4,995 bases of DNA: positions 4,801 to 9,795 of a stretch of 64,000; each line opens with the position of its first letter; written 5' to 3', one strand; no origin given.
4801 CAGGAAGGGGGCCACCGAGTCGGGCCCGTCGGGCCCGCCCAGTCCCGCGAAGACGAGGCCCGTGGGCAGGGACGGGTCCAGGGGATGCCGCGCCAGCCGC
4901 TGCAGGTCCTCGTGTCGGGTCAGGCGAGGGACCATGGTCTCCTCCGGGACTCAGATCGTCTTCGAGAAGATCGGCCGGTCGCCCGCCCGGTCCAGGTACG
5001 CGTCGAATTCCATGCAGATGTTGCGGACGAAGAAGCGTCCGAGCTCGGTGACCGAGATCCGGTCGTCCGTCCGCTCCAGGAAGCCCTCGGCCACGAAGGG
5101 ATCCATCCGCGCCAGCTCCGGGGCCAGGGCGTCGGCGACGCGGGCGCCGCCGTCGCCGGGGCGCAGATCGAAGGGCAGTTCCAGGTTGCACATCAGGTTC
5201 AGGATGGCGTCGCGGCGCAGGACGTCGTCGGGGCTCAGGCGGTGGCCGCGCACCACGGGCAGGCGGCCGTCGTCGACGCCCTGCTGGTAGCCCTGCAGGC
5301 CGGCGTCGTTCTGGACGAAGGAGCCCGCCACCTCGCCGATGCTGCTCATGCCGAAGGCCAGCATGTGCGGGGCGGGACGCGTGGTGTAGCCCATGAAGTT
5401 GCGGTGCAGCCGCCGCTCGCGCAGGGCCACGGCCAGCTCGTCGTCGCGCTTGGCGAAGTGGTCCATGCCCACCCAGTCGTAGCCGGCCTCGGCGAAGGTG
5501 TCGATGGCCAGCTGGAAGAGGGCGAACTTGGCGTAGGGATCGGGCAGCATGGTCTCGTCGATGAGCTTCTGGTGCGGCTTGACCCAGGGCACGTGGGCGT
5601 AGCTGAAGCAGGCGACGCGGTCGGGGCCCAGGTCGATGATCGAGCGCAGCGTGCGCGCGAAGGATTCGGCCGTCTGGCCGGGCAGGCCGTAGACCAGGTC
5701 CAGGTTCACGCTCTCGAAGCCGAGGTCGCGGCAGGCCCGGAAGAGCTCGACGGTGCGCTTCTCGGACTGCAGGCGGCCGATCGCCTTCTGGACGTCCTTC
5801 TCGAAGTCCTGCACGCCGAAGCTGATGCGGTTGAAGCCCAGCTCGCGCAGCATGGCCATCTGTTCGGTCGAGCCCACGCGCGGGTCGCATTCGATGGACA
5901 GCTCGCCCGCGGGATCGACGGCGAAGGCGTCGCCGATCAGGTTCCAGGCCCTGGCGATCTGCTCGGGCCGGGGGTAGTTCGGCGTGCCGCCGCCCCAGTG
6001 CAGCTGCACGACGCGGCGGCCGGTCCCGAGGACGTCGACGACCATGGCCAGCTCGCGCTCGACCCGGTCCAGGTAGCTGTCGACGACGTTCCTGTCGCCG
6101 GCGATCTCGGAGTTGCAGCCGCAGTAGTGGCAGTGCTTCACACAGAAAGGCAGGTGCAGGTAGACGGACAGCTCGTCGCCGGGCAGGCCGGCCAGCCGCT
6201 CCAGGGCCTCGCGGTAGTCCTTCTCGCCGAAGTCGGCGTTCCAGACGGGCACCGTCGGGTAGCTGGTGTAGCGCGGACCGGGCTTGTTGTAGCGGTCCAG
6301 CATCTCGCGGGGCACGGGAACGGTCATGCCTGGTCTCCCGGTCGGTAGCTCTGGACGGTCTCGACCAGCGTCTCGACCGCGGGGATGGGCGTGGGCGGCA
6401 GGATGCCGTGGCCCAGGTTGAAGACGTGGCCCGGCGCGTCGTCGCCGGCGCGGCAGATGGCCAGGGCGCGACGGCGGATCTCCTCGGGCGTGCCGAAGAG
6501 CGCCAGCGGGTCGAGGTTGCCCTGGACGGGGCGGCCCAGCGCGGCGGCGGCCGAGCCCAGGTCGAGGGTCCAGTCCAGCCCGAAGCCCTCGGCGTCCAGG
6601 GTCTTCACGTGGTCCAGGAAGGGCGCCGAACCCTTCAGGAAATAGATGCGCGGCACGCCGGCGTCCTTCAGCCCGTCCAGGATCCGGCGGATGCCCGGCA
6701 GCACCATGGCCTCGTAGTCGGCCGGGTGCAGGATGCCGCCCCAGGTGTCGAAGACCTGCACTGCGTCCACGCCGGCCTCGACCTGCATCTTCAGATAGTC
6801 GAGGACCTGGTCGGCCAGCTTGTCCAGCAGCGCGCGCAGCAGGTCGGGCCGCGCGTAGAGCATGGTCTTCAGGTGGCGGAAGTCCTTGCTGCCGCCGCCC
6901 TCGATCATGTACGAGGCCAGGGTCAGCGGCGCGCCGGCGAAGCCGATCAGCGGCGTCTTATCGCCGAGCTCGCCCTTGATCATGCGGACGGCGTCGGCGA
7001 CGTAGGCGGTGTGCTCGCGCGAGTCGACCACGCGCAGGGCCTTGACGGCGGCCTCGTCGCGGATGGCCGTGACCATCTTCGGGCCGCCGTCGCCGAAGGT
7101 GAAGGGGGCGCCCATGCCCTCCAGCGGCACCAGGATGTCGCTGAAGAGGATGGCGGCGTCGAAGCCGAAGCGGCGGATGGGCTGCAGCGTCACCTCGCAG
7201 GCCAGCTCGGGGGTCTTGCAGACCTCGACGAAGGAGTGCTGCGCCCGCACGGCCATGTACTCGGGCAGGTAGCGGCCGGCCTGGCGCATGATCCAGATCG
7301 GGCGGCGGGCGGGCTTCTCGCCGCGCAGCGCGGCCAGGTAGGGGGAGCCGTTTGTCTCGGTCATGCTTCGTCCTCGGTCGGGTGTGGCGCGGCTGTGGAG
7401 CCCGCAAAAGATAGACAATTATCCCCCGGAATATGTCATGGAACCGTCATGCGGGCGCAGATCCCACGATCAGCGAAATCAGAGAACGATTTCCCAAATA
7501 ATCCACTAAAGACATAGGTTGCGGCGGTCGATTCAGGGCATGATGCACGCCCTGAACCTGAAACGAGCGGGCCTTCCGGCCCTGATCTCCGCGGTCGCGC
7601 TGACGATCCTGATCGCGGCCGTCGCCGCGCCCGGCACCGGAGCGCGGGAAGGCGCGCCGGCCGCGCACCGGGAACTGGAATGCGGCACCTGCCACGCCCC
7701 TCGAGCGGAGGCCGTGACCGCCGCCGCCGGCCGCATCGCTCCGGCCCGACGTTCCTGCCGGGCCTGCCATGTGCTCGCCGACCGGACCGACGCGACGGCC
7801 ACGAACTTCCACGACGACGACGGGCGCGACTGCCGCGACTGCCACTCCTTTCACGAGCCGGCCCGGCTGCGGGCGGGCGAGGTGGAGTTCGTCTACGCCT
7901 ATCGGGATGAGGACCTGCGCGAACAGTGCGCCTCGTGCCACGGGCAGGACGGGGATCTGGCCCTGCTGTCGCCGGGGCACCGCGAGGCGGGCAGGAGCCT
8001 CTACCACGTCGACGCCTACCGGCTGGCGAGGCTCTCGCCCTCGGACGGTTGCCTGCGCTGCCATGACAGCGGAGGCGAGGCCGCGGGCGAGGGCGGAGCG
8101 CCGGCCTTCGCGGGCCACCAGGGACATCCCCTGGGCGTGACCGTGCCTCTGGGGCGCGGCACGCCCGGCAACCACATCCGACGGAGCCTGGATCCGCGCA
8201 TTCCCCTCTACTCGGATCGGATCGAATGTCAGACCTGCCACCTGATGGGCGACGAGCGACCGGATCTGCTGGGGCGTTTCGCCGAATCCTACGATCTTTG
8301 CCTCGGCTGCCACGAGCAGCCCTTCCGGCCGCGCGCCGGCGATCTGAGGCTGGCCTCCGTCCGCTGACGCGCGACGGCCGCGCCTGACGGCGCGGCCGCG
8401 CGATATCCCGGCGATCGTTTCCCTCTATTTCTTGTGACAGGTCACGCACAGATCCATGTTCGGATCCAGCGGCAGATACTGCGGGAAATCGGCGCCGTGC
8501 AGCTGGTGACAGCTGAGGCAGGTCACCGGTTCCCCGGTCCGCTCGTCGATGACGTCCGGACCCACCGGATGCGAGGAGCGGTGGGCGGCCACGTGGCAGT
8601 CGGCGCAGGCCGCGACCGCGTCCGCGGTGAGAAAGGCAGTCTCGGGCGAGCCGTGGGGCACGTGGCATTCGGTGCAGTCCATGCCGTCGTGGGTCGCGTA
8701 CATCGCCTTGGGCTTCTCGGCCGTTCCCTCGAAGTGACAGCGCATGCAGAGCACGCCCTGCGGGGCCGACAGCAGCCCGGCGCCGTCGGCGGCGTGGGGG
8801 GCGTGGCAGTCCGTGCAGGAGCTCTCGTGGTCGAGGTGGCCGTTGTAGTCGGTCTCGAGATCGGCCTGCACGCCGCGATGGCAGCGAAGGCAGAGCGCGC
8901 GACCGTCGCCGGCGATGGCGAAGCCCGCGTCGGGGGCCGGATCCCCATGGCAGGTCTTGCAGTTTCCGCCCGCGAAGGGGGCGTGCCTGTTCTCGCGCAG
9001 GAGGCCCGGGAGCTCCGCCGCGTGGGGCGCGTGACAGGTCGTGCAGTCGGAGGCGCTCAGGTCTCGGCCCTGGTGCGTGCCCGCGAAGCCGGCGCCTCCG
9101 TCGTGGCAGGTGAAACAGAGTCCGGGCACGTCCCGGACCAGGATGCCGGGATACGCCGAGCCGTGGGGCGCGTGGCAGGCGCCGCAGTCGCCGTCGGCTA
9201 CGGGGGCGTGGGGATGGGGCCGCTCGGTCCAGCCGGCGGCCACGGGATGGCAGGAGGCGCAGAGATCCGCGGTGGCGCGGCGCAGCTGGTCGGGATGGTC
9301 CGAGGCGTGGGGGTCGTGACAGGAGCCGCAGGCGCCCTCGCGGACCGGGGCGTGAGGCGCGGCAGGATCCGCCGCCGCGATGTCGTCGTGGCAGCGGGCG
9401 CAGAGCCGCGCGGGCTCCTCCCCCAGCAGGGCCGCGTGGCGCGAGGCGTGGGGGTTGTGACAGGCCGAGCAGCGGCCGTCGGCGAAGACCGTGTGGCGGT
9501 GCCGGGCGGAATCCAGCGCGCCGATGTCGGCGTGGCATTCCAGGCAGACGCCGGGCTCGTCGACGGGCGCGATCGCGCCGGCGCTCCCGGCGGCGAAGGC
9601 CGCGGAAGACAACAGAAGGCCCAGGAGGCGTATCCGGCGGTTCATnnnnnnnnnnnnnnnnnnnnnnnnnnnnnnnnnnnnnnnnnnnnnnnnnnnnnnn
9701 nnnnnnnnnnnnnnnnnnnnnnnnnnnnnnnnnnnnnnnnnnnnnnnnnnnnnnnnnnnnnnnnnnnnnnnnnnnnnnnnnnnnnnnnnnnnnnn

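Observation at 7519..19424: Very high c-heme density gene cluster, with periplasmic chaperone, lipoproteins and an outer-membrane barrel, bracketed by both heme-biosynthesis operons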

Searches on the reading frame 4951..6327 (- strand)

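Call 8: search_protein_families(library=ncbifam, proteins=[window:4951-6327:-], max_evalue=0.00001)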
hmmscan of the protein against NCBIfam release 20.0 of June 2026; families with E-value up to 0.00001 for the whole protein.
window:4951-6327:- (458 aa): 16 families
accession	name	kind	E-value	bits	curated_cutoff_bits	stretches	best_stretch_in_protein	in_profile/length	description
TIGR00538.1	hemN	equivalog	1.9e-156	521.5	324.95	1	7-458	5-454/454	oxygen-independent coproporphyrinogen III oxidase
NF006067.1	PRK08208.1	equivalog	2.8e-47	161.6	380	1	47-301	30-280/427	STM4012 family radical SAM protein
TIGR04107.1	rSAM_HutW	equivalog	6.1e-43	147.2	400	1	53-441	40-414/419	heme anaerobic degradation radical SAM methyltransferase ChuW/HutW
TIGR03994.1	rSAM_HemZ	equivalog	1.9e-38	132.7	321.4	1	51-242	83-275/401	coproporphyrinogen dehydrogenase HemZ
TIGR00539.1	hemN_rel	equivalog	2.4e-38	132.2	205.4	1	54-294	2-237/361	radical SAM family heme chaperone HemW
NF006061.0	PRK08207.1-4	equivalog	2.4e-27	95.9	702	1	51-238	172-363/501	coproporphyrinogen III oxidase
NF006060.0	PRK08207.1-3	equivalog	8.4e-27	94.1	653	1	51-241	148-342/477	coproporphyrinogen III oxidase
NF006064.0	PRK08207.2-2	equivalog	4.5e-26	91.9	504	1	51-241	143-336/465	coproporphyrinogen III oxidase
NF005133.0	PRK06582.1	equivalog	6.5e-26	91.3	597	1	50-241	9-197/390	coproporphyrinogen III oxidase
NF006385.0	PRK08629.1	equivalog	9.6e-24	83.9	355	1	54-442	54-414/439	coproporphyrinogen III oxidase family protein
NF006059.0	PRK08207.1-1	equivalog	1.3e-22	80.2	1012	1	51-239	170-362/496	coproporphyrinogen III oxidase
NF006062.0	PRK08207.1-5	equivalog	5.7e-22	78.2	1007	1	52-256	148-356/476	coproporphyrinogen III oxidase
NF004567.0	PRK05904.1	equivalog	1.4e-16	60.7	355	1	55-241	9-190/353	coproporphyrinogen III oxidase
NF006066.0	PRK08207.2-5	equivalog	4.1e-16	58.7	1117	1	46-245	185-386/518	coproporphyrinogen III oxidase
NF006063.0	PRK08207.2-1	equivalog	3e-13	49.3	1074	1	51-242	191-385/518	coproporphyrinogen III oxidase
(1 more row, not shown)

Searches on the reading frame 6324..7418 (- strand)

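Call 8: search_protein_families(library=ncbifam, proteins=[window:6324-7418:-], max_evalue=0.00001)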
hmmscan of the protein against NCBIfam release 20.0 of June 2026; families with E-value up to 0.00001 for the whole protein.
window:6324-7418:- (364 aa): 5 families
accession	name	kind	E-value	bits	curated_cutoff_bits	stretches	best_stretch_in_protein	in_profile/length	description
TIGR01464.1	hemE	equivalog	3.8e-117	391.1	302.95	1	27-356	2-337/338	uroporphyrinogen decarboxylase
TIGR01463.1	mtaA_cmuA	subfamily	1e-23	84.2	235.4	1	67-358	46-338/340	MtaA/CmuA family methyltransferase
NF004889.0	PRK06252.1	subfamily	3.4e-23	82.2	244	1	28-358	11-336/340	methylcobalamin:coenzyme M methyltransferase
NF040654.1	MtaA_Meth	equivalog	1.1e-14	54.1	400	1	94-358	71-335/337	methylcobamide:CoM methyltransferase MtaA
NF041608.1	methylcob_mtaseMtbA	equivalog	1.7e-14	53.7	600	1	124-358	110-337/339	methylcobamide:CoM methyltransferase MtbA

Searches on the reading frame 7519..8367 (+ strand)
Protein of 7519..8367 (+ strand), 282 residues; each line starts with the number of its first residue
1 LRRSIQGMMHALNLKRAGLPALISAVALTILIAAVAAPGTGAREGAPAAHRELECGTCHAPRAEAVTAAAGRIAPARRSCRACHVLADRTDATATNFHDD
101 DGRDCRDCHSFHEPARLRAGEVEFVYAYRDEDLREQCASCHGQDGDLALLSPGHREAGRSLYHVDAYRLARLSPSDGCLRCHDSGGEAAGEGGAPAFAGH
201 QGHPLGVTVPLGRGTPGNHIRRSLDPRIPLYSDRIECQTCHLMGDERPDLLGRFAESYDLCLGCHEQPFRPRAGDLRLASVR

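Call 6: search_protein_families(library=pfam, proteins=[window:7519-8367:+], max_evalue=0.01)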
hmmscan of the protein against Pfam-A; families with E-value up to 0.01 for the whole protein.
window:7519-8367:+ (282 aa): 6 families
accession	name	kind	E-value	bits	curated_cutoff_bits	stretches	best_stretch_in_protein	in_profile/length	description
PF09699.15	Paired_CXXCH_1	-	2e-09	37.4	20.6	1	236-267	8-38/41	Doubled CXXCH motif (Paired_CXXCH_1)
PF14537.11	Cytochrom_c3_2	-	1e-08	36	25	1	50-115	4-70/79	Cytochrome c3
PF14522.11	Cytochrome_C7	-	2e-08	34.3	24.8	1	51-110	12-67/67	Cytochrome c7 and related cytochrome c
PF02085.21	Cytochrom_CIII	-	9.2e-06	26.4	22.9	0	49-141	27-101/101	Class III cytochrome C family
PF22113.1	Mtrc-MtrF_II-IV_dom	-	6.3e-05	23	30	0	100-187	79-168/176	Outer membrane cytochrome MtrC/MtrF-like, domains II/IV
PF05495.17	zf-CHY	-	0.0011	19.8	31.3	0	104-142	20-63/68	CHY zinc finger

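Call 7: search_protein_families(library=ncbifam, proteins=[window:7519-8367:+], max_evalue=0.01)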
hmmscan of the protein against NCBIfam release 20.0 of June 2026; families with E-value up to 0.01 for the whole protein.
window:7519-8367:+ (282 aa): 7 families
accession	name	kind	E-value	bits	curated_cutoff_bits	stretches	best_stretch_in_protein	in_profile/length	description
TIGR03507.1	decahem_SO1788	subfamily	3.3e-07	29.2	209.3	1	54-115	245-308/672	OmcA/MtrC family decaheme c-type cytochrome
TIGR03508.1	decahem_SO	subfamily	1e-06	28.4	192.2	0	104-186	4-81/258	DmsE family decaheme c-type cytochrome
NF047727.1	4hemeCytCCctA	equivalog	4.7e-05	23.5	180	1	24-113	7-91/109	tetraheme c-type cytochrome CctA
NF041028.1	decahem_GSU2203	exception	0.00011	21.6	325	0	76-143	98-157/317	GSU2203 family decaheme c-type cytochrome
TIGR03153.1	cytochr_NrfH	equivalog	0.00053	20.1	134.2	0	76-113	27-63/138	cytochrome c nitrite reductase small subunit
TIGR03146.1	cyt_nit_nrfB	equivalog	0.00079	19.7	166.6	0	53-110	85-142/145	cytochrome c nitrite reductase pentaheme subunit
TIGR01905.1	paired_CXXCH_1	subfamily_domain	0.0031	17.4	25.2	0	236-267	8-38/41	doubled CXXCH domain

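Call 109: search_solved_structures(query=window:7519-8367:+, max_evalue=0.1)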
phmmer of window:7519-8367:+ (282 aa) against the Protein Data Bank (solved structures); distinct sequences matched with E-value up to 0.1: 1.
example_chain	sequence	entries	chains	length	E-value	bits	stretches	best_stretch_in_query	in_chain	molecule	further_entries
9l08_A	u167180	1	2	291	0.00015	24.6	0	20-76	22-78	Covalently Connected Cytochrome c555 trimer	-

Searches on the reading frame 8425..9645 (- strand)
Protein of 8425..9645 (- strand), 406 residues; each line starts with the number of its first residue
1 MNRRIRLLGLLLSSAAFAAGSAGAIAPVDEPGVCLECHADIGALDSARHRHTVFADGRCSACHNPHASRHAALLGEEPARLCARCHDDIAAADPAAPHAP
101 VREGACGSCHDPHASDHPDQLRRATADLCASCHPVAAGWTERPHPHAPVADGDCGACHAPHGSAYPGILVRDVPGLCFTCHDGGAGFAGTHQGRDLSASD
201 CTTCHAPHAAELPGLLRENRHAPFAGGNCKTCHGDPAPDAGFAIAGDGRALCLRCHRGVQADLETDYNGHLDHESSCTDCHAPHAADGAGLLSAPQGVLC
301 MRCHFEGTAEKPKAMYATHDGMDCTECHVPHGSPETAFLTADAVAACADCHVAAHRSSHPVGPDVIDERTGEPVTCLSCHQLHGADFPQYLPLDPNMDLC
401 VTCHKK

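Call 6: search_protein_families(library=pfam, proteins=[window:8425-9645:-], max_evalue=0.01)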
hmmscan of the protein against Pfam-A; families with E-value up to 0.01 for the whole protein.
window:8425-9645:- (406 aa): 5 families
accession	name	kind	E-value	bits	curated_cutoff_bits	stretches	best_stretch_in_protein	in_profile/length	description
PF09699.15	Paired_CXXCH_1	-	1.1e-78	259.1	20.6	8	146-183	1-38/41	Doubled CXXCH motif (Paired_CXXCH_1)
PF14522.11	Cytochrome_C7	-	1.5e-19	70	24.8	4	343-405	12-67/67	Cytochrome c7 and related cytochrome c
PF14537.11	Cytochrom_c3_2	-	9e-19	68.2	25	4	226-304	6-78/79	Cytochrome c3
PF22678.1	Cytochrom_c_NrfB-like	-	0.00098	20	27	0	341-403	30-89/89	Cytochrome c-type protein NrfB-like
PF13435.11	Cytochrome_C554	-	0.0058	18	20.8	1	197-234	47-84/84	Cytochrome c554 and c-prime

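Call 7: search_protein_families(library=ncbifam, proteins=[window:8425-9645:-], max_evalue=0.01)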
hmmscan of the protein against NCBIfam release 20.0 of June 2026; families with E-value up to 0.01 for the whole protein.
window:8425-9645:- (406 aa): 8 families
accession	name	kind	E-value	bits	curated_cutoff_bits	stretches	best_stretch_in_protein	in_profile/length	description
TIGR01905.1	paired_CXXCH_1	subfamily_domain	2.9e-73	241.5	25.2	8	146-184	1-39/41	doubled CXXCH domain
TIGR03508.1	decahem_SO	subfamily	1.3e-47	162.4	192.2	3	29-206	68-249/258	DmsE family decaheme c-type cytochrome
NF041028.1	decahem_GSU2203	exception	2.9e-43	148.3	325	3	28-182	98-253/317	GSU2203 family decaheme c-type cytochrome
TIGR03153.1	cytochr_NrfH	equivalog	3.3e-11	43.4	134.2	0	299-406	30-135/138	cytochrome c nitrite reductase small subunit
NF047727.1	4hemeCytCCctA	equivalog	2.8e-07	30.6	180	0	227-305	38-105/109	tetraheme c-type cytochrome CctA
NF045722.1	c3_cytochr_TmcA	equivalog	6.3e-06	26.1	114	0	300-355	60-114/125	acidic tetraheme cytochrome c3 TmcA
TIGR03146.1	cyt_nit_nrfB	equivalog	1.4e-05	25.4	166.6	1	32-89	85-144/145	cytochrome c nitrite reductase pentaheme subunit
NF008659.0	PRK11659.1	equivalog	0.00034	20.4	184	0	32-93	111-174/188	cytochrome c nitrite reductase pentaheme subunit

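Call 108: search_solved_structures(query=window:8425-9645:-, max_evalue=0.01)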
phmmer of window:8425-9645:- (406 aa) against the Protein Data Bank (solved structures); distinct sequences matched with E-value up to 0.01: 4.
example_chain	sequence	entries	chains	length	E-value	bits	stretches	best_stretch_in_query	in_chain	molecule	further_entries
6r2q_A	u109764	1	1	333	1.4e-15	60.5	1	22-188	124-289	Cystathionine beta-synthase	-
2ozy_A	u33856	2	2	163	3.6e-05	26.2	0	296-353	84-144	Cytochrome c-type protein nrfB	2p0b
28pb_A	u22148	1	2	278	0.00041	22.7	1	33-141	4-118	Cytochrome c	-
2a3m_A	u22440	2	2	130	0.0075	18.5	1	315-381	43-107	COG3005: Nitrate/TMAO reductases, membrane-bound tetraheme cytochrome c subunit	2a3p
